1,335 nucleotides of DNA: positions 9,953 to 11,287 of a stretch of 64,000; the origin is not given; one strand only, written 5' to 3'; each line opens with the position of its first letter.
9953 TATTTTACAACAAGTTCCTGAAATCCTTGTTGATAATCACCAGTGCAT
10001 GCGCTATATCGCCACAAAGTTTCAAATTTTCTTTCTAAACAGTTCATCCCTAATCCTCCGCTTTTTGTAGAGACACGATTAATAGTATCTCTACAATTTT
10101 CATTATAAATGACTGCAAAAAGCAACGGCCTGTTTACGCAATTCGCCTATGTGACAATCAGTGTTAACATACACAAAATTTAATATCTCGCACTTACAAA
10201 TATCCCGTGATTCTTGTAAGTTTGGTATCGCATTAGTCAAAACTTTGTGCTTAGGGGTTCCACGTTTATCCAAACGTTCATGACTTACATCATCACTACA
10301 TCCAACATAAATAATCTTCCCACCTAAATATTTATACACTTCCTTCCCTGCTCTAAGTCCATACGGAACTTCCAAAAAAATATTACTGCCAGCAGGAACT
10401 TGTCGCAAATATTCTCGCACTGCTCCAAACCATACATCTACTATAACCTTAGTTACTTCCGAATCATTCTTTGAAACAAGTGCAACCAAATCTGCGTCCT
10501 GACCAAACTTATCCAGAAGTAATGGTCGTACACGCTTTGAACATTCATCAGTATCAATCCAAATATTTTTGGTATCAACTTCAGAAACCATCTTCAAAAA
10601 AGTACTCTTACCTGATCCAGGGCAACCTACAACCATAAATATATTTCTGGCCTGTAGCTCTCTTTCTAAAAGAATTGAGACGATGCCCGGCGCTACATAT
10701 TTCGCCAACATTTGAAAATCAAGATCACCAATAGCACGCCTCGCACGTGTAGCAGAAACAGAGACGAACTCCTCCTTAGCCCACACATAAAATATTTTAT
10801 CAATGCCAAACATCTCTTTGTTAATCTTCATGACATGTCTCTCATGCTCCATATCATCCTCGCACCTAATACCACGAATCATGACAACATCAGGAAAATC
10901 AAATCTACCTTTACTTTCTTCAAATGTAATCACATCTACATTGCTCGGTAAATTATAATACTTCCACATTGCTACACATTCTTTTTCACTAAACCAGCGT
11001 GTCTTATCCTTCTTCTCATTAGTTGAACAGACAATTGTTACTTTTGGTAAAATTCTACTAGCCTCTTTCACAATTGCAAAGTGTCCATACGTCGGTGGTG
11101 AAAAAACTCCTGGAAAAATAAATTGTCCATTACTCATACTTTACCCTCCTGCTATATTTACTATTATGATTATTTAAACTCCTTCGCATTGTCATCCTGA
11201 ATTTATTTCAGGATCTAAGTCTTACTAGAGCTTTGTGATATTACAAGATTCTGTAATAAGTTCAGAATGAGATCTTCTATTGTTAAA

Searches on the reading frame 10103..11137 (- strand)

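Call 64: search_protein_families(library=pfam, proteins=[window:10103-11137:-], max_evalue=0.001)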
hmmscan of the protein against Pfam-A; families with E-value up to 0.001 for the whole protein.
window:10103-11137:- (344 aa): 3 families
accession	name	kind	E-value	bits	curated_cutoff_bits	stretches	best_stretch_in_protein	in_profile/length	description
PF01467.32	CTP_transf_like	-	2.5e-09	37.8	21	1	7-134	1-132/133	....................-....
PF13238.12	AAA_18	-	4e-06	27.7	29.4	1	169-300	3-119/128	AAA domain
PF13671.12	AAA_33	-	3.5e-05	24.6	27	1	167-242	2-65/143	AAA domain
